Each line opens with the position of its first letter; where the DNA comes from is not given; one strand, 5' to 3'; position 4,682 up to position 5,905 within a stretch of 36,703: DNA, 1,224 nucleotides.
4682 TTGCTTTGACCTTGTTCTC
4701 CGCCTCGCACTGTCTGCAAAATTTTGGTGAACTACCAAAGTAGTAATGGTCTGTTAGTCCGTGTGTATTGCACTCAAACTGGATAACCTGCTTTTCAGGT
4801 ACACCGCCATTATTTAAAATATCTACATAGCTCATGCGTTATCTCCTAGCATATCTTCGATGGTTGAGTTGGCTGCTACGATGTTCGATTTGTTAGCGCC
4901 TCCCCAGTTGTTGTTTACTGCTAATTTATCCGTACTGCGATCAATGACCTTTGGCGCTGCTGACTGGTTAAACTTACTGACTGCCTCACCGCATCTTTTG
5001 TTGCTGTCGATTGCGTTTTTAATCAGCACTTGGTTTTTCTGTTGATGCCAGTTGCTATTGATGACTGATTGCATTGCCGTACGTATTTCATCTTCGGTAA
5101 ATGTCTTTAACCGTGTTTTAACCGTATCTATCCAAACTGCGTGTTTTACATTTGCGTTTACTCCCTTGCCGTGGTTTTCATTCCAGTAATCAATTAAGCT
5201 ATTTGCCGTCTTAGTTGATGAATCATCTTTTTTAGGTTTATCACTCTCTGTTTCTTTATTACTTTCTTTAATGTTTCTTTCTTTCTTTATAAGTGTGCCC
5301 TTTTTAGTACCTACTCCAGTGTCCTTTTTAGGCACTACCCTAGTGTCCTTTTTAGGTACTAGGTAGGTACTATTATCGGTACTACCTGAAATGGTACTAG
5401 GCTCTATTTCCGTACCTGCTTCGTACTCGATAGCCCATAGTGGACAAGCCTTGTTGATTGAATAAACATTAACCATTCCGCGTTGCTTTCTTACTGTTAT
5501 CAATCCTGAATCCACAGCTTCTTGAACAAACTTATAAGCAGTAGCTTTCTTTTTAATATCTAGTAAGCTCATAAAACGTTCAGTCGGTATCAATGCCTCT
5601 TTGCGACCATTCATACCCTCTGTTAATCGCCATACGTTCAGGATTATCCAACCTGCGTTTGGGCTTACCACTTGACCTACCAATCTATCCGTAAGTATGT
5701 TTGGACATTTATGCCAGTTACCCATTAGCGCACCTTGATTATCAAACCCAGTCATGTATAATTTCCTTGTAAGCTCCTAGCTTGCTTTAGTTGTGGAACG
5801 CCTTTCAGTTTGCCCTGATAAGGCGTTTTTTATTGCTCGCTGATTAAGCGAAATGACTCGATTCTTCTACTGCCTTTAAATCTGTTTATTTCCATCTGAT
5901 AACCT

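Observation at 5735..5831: OOP-like antisense RNA unit opposite the replication-gene leader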

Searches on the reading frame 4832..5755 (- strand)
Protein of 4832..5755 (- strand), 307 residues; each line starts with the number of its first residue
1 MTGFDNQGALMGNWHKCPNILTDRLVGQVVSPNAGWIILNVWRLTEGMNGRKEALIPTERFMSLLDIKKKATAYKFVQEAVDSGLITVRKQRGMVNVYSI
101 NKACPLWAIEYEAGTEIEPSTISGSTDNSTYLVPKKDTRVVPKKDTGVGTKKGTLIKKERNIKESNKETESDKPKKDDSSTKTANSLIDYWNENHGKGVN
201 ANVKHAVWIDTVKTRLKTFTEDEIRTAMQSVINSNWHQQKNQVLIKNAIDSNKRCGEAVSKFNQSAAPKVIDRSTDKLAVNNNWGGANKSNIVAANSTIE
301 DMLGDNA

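Call 8: search_protein_families(library=pfam, proteins=[window:4832-5755:-], max_evalue=0.01)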
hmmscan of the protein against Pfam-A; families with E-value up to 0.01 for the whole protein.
window:4832-5755:- (307 aa): 0 families

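Call 9: search_protein_families(library=phrogs, proteins=[window:4832-5755:-], max_evalue=0.01)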
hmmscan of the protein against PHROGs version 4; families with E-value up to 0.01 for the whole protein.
window:4832-5755:- (307 aa): 1 family
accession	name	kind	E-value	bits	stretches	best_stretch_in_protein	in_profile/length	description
phrog_18020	-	DNA, RNA and nucleotide metabolism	1.2e-08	36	1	13-245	13-201/248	replication initiation O-like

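Call 10: search_dna_similar(query=window:4832-5755:-, collection=phages, mode=protein, max_rows=30)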
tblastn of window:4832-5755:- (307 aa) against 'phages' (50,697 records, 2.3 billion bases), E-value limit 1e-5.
Records with a match: 1; places in all: 1; records where one place covers at least 80% of the query: 0.
Best place of each record, by identity: <60% 1.
By first word of the organism name: Shewanella 1.
By host as written in the record: Shewanella 1.
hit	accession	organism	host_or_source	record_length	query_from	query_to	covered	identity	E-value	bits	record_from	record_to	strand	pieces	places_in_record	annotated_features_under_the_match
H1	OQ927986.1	Shewanella phage vB_SbaS_Y11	Shewanella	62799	184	270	28%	54.0%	4e-22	102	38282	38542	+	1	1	replication protein O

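Call 11: find_related_loci(query=window:4832-5755:-, collection=genome_contigs, flank=4000)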
Query window:4832-5755:- (307 aa) in genome_contigs; peptide patterns used: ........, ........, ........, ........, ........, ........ (x = any residue, [..] = any of these).
35 stretches matched a pattern, but none encodes a relative of the query by tblastn (E <= 1e-3).

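Call 12: find_related_loci(query=window:4832-5755:-, collection=viral_contigs, flank=4000)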
Query window:4832-5755:- (307 aa) in viral_contigs; peptide patterns used: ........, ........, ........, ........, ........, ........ (x = any residue, [..] = any of these).
2 stretches matched a pattern, but none encodes a relative of the query by tblastn (E <= 1e-3).
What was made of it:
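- Tried and rejected: find_related_loci with the O protein found nothing in genome_contigs or viral_contigs (calls 11, 12).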

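Call 13: find_homologous_proteins(query=window:4832-5755:-)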
Query window:4832-5755:- (307 aa): 48 proteins with E <= 0.001 among 589 candidates.
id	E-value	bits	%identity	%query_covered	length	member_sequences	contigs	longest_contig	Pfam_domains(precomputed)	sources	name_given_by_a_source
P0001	6.2e-196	668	97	100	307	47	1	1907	-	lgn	-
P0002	4.5e-184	629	93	100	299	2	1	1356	-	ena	-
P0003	4.2e-175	599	88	99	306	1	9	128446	-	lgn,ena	-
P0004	1.9e-157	541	80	99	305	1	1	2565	-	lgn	-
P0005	3.0e-154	531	79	100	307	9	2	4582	-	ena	-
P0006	1.8e-90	321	54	96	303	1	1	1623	-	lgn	-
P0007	1.2e-71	260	60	66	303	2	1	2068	-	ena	-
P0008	6.0e-71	257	66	60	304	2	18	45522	-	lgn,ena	-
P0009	6.3e-71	257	66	60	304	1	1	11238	-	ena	-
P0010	7.0e-71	257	66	60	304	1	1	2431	-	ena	-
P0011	2.9e-70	255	70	54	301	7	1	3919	-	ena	-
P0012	3.8e-70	255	60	66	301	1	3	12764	-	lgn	-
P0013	3.7e-69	251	64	60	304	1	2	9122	-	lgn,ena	-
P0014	8.4e-69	250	66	60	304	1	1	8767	-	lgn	-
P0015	2.7e-65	239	62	60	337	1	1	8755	-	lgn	-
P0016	2.8e-65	239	46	100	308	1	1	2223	-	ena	-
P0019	3.2e-56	209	41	99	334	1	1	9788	-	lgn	-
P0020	1.3e-54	204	38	99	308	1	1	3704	-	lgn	-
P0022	1.4e-51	194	41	99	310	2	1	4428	-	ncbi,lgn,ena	-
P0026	1.6e-46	177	41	90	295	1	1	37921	PF04492.20,PF13730.13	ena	-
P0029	3.9e-40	156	38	99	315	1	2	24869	PF04492.20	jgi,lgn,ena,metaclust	metaclust:\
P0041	3.4e-18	84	41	50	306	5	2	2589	PF04492.20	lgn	-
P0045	1.5e-10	59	36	42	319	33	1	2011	PF04492.20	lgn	-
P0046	1.6e-6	46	30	71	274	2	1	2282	PF04492.20,PF13730.13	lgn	-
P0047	1.6e-5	43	65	15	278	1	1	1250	PF04492.20,PF13730.13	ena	-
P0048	2.8e-5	42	63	15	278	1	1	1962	PF04492.20,PF13730.13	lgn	-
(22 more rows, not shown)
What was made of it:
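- Checked: Distant relatives carry PF04492 (call 13).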

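Call 14: find_encoding_contigs(protein=P0003, flank=3000, max_places=6)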
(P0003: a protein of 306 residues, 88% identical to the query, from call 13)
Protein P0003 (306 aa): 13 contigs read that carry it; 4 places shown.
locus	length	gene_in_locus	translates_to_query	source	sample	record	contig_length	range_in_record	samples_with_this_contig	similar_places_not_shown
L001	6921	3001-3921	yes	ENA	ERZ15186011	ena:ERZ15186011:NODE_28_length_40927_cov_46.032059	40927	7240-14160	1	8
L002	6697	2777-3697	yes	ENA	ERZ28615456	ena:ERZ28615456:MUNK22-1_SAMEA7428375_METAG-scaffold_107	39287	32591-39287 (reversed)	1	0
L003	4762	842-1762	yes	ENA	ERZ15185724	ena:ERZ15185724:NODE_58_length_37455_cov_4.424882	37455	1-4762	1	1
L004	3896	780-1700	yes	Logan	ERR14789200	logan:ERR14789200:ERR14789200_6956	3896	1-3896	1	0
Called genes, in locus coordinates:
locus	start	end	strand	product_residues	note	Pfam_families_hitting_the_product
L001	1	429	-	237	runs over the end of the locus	PF07022:Phage_CI_repr (faint), PF00717:Peptidase_S24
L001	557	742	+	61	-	-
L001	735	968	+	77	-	-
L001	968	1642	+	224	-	PF10544:T5orf172 (weak), PF13455:MUG113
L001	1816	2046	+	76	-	-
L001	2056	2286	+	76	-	-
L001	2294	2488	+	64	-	-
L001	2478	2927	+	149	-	-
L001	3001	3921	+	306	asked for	-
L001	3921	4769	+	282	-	PF01695:IstB_IS21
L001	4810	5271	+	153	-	-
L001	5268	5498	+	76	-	-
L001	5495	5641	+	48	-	-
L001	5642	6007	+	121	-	PF08774:VRR_NUC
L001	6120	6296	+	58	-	-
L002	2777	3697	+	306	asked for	-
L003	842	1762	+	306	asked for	-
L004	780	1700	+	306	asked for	-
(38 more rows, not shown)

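Call 15: find_encoding_contigs(protein=P0005, flank=3000, max_places=3)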
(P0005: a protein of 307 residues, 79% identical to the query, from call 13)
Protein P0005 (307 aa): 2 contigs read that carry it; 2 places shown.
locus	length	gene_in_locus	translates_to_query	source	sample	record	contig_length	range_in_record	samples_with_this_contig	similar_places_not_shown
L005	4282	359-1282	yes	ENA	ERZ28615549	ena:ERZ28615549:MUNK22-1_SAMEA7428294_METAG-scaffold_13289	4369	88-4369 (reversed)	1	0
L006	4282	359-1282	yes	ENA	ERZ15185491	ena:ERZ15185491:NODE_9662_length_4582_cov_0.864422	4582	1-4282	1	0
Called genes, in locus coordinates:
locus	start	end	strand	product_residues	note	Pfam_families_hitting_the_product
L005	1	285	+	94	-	?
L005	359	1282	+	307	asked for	-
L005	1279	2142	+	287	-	PF01695:IstB_IS21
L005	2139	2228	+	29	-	-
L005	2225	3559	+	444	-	PF00145:DNA_methylase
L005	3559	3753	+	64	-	-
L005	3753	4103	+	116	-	PF06356:DUF1064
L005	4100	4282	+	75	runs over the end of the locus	-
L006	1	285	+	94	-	?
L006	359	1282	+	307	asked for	-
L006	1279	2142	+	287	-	PF01695:IstB_IS21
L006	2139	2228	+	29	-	-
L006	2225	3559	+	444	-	PF00145:DNA_methylase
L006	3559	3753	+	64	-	-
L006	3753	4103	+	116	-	PF06356:DUF1064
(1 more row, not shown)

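Call 16: find_encoding_contigs(protein=P0004, flank=3000, max_places=3)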
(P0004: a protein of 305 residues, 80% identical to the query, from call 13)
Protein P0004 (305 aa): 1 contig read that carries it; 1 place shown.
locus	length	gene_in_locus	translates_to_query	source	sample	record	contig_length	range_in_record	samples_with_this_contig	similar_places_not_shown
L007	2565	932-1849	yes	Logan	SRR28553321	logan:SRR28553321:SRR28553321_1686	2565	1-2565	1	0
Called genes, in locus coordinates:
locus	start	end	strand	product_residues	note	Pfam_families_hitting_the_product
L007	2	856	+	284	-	?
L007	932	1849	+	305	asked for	-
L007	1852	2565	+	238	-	?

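Call 19: find_encoding_contigs(protein=P0008, flank=2500, max_places=4)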
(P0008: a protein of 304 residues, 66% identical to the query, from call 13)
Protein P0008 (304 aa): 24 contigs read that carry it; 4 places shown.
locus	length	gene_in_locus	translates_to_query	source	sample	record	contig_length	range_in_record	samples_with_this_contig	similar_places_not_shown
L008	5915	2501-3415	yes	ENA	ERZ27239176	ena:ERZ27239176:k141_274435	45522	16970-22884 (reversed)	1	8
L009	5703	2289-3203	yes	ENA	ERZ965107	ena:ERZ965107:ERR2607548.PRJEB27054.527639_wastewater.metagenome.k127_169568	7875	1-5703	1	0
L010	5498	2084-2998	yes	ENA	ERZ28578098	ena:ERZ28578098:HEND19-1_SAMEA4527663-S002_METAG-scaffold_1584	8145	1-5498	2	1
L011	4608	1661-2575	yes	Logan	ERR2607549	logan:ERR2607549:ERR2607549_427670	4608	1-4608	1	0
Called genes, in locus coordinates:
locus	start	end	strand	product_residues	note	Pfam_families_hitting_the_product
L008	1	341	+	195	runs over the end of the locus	-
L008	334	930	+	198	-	-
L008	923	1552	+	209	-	-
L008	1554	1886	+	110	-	-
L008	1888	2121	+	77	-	-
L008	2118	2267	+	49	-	-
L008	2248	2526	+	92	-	-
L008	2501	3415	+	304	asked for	-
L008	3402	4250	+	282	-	PF01695:IstB_IS21 (weak)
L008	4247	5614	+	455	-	PF00772:DnaB, PF03796:DnaB_C, PF13481:AAA_25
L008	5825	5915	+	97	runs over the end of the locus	-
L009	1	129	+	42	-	?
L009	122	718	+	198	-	-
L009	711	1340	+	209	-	-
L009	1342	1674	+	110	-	-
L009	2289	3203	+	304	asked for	-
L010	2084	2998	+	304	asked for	-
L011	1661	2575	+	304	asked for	-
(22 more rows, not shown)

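Call 20: find_encoding_contigs(protein=P0012, flank=2500, max_places=2)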
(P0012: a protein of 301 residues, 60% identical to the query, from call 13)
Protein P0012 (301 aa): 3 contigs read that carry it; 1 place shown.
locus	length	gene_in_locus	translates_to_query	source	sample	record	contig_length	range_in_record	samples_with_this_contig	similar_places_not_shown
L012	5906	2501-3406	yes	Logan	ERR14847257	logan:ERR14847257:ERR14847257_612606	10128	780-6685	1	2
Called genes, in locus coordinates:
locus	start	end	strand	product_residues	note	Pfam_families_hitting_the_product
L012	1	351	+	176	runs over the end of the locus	PF04383:KilA-N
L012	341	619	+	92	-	-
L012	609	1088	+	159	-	-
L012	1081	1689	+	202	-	-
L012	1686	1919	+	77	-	-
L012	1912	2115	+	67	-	-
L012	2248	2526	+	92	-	-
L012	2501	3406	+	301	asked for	-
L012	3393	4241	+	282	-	PF01695:IstB_IS21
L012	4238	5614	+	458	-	PF00772:DnaB, PF03796:DnaB_C, PF13481:AAA_25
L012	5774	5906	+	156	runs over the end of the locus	-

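Call 21: find_encoding_contigs(protein=P0019, flank=2500, max_places=2)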
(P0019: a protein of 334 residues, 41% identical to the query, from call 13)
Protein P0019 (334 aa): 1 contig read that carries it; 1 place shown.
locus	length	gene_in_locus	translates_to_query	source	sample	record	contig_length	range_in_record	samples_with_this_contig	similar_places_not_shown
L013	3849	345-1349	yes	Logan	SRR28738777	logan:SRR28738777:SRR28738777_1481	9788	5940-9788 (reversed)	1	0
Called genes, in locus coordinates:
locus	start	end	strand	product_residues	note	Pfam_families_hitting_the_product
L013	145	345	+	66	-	-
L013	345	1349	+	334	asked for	-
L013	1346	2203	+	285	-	PF01695:IstB_IS21, PF04851:ResIII (weak)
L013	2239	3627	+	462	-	PF00772:DnaB, PF03796:DnaB_C, PF13481:AAA_25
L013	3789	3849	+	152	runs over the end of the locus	-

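Call 22: find_encoding_contigs(protein=P0029, flank=2500, max_places=2)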
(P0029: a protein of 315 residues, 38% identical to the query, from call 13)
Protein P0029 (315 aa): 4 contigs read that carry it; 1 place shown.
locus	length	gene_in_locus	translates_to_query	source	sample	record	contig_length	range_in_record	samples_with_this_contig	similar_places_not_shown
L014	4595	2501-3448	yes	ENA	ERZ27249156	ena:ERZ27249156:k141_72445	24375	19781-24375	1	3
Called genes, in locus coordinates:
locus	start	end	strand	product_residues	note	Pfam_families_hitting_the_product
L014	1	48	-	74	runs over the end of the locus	-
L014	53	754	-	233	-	PF00717:Peptidase_S24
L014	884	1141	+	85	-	-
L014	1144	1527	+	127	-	-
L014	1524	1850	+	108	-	-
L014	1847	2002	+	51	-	-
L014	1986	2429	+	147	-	-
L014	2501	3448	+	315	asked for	PF04492:Phage_rep_O (weak)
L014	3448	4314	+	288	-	PF01695:IstB_IS21, PF13245:AAA_19 (faint), PF05729:NACHT (faint)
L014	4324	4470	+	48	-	-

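Call 24: find_encoding_contigs(protein=P0022, flank=2500, max_places=2)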
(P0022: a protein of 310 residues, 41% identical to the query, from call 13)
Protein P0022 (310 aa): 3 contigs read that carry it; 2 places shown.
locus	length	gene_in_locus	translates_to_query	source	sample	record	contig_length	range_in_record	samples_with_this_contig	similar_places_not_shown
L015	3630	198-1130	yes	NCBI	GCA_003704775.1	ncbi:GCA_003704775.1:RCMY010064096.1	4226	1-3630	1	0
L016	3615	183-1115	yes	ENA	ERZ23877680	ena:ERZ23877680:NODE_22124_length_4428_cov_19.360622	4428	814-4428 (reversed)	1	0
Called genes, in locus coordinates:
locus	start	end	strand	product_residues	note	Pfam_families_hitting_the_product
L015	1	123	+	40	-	?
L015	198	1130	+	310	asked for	-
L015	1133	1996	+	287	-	PF01695:IstB_IS21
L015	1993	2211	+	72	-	-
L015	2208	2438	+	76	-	-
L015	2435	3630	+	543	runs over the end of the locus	PF00145:DNA_methylase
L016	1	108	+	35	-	?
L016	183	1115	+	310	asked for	-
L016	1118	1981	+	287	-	PF01695:IstB_IS21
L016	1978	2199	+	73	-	-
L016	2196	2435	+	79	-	-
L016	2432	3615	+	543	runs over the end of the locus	PF00145:DNA_methylase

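Call 25: find_encoding_contigs(protein=P0016, flank=2500, max_places=2)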
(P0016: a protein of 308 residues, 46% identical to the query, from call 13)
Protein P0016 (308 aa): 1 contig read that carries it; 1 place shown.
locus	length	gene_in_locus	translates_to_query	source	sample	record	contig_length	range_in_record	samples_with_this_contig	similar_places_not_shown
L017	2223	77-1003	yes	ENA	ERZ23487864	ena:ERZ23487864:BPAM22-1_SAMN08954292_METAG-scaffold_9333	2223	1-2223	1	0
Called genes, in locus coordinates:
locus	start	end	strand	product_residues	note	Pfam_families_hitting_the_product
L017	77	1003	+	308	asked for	-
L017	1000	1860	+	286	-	PF01695:IstB_IS21, PF00004:AAA (weak), PF05729:NACHT (weak)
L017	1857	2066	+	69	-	-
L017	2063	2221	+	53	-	?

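Call 26: find_encoding_contigs(protein=P0020, flank=2500, max_places=2)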
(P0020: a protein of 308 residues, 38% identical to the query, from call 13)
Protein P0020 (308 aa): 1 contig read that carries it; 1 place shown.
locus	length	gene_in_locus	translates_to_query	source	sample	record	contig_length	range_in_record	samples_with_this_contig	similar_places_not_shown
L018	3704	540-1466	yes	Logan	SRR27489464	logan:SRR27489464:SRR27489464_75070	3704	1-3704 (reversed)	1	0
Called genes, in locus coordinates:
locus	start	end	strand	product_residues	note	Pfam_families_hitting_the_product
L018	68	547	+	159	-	PF01844:HNH, PF14279:HNH_5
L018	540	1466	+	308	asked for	-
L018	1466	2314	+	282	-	PF01695:IstB_IS21 (weak)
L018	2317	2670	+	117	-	-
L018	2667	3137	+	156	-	-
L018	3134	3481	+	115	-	-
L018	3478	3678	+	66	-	-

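Call 27: find_encoding_contigs(protein=P0006, flank=2500, max_places=2)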
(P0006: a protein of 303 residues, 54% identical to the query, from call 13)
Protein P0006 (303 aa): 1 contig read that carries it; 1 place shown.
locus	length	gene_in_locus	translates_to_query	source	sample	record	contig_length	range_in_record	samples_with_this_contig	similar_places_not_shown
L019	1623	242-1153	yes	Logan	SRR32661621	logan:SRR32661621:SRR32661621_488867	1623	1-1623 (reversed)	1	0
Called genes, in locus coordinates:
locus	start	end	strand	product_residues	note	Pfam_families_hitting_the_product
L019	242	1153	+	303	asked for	-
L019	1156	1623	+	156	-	?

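Call 69: get_annotated_region(hit=H1, flank=1500)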
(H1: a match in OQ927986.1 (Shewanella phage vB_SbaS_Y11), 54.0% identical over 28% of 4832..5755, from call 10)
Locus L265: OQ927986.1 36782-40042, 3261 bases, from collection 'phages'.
description: Shewanella phage vB_SbaS_Y11, complete genome.
organism: Shewanella phage vB_SbaS_Y11 (NCBI taxid 3046263)
taxonomy: Viruses; Duplodnaviria; Heunggongvirae; Uroviricota; Caudoviricetes
host: Shewanella; source: seafood market; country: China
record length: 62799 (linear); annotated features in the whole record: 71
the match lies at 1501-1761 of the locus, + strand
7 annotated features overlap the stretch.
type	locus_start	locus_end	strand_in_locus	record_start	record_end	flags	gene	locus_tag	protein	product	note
CDS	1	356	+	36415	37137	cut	-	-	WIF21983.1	hypothetical protein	-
CDS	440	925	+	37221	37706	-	-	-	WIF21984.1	5-methylcytosine-specific restriction enzyme A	-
CDS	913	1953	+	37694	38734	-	-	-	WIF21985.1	replication protein O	-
CDS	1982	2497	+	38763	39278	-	-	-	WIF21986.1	replication protein P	-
CDS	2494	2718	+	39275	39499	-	-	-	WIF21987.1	hypothetical protein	-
CDS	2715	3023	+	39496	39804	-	-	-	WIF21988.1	hypothetical protein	-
CDS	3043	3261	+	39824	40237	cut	-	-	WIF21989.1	hypothetical protein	-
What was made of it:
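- Tried and rejected: Its O gene overlaps an HNH gene and it has no unit (call 69).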
